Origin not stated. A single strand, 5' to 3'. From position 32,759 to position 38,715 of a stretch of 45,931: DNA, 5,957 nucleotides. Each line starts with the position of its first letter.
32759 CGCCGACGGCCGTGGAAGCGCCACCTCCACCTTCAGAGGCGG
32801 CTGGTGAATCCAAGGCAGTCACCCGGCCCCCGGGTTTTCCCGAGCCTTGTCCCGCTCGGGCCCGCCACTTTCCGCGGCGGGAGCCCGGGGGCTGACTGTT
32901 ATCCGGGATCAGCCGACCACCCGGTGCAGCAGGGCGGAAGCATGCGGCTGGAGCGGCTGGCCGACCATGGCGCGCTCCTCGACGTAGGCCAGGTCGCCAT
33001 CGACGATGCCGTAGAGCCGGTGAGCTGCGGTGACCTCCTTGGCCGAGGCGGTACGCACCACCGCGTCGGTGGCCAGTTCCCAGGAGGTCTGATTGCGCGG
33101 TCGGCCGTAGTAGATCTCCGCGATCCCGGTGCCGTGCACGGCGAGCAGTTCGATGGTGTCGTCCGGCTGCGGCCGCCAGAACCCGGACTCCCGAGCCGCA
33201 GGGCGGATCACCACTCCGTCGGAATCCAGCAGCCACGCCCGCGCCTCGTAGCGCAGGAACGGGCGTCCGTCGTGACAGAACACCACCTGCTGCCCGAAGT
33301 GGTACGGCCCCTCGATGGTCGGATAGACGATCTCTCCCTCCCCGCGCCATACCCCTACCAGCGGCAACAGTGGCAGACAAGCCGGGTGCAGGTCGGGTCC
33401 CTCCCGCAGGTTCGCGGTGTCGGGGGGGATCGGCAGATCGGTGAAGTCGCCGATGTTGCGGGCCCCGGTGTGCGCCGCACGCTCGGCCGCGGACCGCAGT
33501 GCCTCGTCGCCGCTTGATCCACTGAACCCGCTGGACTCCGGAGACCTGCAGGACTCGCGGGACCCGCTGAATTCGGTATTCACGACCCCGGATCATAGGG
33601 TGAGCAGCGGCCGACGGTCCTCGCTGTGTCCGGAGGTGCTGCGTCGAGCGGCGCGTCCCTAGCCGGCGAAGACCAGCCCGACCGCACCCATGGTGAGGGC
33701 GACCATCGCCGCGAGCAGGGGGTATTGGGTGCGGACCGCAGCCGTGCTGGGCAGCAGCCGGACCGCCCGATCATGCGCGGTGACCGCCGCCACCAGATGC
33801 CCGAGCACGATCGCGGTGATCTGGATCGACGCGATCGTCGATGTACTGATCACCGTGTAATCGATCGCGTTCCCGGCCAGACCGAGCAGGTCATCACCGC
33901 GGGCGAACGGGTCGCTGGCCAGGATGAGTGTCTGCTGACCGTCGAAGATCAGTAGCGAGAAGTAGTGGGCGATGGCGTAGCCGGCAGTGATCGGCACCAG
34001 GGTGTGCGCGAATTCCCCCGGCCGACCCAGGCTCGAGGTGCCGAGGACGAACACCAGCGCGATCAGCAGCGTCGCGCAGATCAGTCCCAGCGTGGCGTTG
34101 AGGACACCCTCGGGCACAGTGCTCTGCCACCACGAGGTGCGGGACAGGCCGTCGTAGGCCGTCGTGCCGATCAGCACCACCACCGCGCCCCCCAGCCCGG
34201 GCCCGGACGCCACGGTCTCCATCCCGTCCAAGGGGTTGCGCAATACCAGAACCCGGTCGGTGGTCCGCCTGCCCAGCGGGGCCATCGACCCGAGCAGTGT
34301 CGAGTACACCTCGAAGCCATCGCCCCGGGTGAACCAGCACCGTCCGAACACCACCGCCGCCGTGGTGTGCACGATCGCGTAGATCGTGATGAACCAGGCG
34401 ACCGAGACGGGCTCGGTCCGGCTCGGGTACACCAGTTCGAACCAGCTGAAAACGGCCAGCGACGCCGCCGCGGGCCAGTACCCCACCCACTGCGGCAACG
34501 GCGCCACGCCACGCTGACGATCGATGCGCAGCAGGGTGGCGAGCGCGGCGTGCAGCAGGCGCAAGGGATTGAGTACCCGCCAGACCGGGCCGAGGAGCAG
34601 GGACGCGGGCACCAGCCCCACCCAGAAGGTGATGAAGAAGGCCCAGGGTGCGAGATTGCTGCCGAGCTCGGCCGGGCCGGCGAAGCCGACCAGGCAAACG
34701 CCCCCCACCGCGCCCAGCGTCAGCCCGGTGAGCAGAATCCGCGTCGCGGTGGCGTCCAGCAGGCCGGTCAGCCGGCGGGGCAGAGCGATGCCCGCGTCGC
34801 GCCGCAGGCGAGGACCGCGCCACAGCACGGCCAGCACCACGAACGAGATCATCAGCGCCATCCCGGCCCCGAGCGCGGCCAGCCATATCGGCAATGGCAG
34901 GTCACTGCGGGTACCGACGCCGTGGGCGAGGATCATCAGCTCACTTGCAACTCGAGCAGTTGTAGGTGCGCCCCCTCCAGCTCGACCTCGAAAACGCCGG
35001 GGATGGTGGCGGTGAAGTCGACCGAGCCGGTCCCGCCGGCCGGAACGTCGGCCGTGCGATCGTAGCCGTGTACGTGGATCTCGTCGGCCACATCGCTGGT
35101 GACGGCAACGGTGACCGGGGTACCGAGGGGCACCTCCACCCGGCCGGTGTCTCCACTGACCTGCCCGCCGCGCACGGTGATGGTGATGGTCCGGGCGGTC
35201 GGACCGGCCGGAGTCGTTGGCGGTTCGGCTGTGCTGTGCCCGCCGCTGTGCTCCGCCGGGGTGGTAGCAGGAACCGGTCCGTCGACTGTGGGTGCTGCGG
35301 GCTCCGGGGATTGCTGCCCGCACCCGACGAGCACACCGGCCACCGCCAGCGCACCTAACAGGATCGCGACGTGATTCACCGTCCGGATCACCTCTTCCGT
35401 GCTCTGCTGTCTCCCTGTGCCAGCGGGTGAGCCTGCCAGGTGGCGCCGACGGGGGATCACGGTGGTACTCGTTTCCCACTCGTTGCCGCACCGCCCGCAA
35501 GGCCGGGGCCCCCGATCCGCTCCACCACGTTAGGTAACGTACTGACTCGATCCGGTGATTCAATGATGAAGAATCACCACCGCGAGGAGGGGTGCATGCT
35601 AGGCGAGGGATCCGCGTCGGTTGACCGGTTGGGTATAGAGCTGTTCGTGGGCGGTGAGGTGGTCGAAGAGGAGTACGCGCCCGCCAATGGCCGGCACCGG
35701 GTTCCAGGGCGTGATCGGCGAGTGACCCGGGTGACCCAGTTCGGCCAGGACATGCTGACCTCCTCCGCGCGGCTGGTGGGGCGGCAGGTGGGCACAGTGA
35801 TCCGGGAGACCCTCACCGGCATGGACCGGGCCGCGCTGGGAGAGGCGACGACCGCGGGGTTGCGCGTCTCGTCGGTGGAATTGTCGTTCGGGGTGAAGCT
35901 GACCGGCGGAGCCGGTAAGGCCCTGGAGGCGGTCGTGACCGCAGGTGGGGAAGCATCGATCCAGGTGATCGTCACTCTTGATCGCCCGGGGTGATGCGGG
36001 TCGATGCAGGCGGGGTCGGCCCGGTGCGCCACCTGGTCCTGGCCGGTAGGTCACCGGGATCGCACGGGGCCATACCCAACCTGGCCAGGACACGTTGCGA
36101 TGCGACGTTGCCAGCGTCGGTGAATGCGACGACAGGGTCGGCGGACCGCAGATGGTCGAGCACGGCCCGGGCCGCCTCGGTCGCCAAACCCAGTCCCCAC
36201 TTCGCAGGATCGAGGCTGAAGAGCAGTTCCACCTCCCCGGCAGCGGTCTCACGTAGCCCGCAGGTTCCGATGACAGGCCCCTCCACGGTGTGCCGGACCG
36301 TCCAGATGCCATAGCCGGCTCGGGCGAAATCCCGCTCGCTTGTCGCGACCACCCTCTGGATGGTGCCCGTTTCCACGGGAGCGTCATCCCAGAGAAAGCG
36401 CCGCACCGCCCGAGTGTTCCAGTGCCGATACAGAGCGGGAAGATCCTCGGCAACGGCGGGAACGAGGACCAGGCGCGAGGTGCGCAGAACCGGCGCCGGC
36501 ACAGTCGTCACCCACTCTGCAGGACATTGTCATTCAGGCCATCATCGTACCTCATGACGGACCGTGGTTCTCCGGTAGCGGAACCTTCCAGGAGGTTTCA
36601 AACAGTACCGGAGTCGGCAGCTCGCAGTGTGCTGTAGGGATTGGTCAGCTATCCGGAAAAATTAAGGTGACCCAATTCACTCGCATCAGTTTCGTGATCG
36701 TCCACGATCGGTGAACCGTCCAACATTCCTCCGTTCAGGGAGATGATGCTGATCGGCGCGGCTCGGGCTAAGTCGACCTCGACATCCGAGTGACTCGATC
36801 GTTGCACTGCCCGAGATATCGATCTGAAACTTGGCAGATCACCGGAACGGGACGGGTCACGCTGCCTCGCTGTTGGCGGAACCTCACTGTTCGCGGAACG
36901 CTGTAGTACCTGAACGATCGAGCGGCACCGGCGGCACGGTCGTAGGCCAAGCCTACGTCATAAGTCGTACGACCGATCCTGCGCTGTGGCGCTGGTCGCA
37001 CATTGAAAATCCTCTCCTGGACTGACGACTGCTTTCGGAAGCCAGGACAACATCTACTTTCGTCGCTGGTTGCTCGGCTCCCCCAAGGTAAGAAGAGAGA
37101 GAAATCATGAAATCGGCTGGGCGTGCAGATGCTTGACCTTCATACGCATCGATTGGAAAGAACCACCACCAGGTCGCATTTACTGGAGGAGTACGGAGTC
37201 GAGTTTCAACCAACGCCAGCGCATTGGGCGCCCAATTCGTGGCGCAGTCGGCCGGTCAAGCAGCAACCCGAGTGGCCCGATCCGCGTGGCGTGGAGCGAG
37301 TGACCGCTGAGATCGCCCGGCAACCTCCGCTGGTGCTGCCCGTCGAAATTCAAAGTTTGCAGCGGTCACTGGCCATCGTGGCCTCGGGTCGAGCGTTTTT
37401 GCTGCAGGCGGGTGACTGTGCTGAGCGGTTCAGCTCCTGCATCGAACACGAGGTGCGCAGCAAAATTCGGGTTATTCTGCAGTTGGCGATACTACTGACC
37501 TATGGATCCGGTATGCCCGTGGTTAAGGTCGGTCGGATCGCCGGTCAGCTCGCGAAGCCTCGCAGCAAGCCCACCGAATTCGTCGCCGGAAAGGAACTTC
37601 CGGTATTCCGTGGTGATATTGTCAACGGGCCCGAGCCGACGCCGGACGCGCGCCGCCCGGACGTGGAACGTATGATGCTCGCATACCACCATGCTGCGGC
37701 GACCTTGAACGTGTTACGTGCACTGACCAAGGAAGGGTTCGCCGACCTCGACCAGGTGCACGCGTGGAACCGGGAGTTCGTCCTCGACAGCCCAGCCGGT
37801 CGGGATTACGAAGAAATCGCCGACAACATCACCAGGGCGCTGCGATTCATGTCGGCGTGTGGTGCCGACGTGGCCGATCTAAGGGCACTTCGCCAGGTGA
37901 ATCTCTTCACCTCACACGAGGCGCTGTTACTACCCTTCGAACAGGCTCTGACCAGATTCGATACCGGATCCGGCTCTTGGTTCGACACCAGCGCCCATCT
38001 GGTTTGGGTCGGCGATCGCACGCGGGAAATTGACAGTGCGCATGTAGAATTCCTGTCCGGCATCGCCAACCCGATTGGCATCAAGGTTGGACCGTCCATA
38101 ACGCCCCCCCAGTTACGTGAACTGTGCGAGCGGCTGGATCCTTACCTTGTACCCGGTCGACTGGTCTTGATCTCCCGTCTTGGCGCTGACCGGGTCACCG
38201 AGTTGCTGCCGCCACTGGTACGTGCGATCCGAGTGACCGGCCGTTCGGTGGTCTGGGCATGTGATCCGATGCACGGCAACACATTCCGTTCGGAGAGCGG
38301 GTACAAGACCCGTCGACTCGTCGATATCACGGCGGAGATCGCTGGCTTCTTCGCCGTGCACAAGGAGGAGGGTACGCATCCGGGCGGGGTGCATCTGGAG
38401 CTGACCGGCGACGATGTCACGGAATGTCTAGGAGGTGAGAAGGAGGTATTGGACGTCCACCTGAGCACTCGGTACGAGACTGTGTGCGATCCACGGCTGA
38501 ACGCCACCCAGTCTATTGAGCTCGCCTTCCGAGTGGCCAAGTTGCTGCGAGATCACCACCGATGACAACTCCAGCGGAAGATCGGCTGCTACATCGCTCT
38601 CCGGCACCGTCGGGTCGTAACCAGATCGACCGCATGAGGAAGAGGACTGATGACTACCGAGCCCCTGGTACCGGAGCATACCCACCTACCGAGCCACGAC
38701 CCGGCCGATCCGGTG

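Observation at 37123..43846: Stand-alone p-aminophenylalanine/arylamine N-oxygenase cassette with its own DAHP synthase and a LysE exporter but no NRPS or PKS: candidate pathway for a secreted p-amino/p-nitro aromatic amino acid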

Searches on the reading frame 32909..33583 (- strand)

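Call 16: search_protein_families(library=pfam, proteins=[window:32909-33583:-])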
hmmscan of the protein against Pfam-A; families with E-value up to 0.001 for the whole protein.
window:32909-33583:- (224 aa): 1 family
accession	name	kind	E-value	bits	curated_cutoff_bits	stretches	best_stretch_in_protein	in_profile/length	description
PF08768.17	THAP4_heme-bd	-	6e-53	179.4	25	1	69-221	2-151/151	THAP4-like, heme-binding beta-barrel domain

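Call 67: search_protein_families(library=ncbifam, proteins=[window:32909-33583:-], max_evalue=0.00001)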
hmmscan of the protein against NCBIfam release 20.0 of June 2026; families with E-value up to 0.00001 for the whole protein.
window:32909-33583:- (224 aa): 1 family
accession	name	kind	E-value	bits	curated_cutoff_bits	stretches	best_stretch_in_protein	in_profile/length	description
NF045819.1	PeroxynitIsom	equivalog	8.4e-32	110.1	225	1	63-221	3-159/160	peroxynitrite isomerase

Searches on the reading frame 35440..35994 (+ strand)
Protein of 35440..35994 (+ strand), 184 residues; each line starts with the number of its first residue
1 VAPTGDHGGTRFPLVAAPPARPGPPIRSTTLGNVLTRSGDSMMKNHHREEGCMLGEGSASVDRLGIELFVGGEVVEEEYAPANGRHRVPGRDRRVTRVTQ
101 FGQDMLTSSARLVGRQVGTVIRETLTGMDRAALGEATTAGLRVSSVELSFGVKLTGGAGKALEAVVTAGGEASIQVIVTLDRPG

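Call 16: search_protein_families(library=pfam, proteins=[window:35440-35994:+])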
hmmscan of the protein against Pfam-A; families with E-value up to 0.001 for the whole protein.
window:35440-35994:+ (184 aa): 1 family
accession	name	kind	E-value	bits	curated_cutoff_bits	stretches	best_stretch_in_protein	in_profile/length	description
PF19493.4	Trypco1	-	2.1e-06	28.7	24.6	1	121-179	41-95/98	Trypsin-co-occurring domain 1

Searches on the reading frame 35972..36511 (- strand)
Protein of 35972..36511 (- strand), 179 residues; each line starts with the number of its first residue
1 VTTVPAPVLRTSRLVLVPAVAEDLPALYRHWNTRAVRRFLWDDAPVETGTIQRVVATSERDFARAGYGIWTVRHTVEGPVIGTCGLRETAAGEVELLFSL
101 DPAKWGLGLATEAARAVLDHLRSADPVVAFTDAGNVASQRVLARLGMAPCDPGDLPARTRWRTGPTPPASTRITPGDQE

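Call 16: search_protein_families(library=pfam, proteins=[window:35972-36511:-])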
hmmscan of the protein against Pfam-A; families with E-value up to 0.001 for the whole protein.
window:35972-36511:- (179 aa): 2 families
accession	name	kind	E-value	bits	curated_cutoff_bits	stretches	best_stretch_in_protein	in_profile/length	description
PF13302.13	Acetyltransf_3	-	2.3e-24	87.1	25.4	1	13-147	1-137/138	Acetyltransferase (GNAT) domain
PF00583.31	Acetyltransf_1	-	5.8e-07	30.2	20.7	1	39-147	7-116/116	Acetyltransferase (GNAT) family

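Call 67: search_protein_families(library=ncbifam, proteins=[window:35972-36511:-], max_evalue=0.00001)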
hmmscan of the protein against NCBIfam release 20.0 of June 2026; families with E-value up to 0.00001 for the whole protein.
window:35972-36511:- (179 aa): 1 family
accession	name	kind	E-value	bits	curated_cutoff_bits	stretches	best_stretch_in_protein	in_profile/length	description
NF000483.1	BlmB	exception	1.4e-07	31.1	625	1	8-148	11-150/301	bleomycin family antibiotic N-acetyltransferase BlmB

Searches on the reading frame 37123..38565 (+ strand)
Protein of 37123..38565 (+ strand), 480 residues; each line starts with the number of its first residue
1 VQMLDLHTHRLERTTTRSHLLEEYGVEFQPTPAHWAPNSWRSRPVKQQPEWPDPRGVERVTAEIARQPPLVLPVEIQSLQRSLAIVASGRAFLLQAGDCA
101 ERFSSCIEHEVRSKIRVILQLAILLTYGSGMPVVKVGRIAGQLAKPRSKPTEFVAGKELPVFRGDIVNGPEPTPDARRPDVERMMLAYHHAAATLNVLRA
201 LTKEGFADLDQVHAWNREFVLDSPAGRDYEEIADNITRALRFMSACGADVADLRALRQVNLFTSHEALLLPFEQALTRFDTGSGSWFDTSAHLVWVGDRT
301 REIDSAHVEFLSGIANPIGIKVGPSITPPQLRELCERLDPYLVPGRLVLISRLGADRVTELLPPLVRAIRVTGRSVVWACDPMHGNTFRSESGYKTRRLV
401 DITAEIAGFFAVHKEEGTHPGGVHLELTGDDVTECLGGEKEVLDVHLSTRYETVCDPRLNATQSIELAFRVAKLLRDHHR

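Call 3: search_protein_families(library=pfam, proteins=[window:37123-38565:+])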
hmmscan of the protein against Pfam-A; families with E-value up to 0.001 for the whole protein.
window:37123-38565:+ (480 aa): 1 family
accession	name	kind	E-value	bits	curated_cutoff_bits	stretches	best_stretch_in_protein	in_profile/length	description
PF01474.22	DAHP_synth_2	-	6.2e-196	651.5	27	1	35-472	1-438/438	Class-II DAHP synthetase family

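Call 4: search_protein_families(library=ncbifam, proteins=[window:37123-38565:+])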
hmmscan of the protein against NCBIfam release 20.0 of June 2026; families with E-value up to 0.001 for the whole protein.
window:37123-38565:+ (480 aa): 1 family
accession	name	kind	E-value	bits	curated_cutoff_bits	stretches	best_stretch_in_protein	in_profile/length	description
TIGR01358.1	DAHP_synth_II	equivalog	9.1e-209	693.5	614.7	1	35-478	1-442/443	class II 3-deoxy-7-phosphoheptulonate synthase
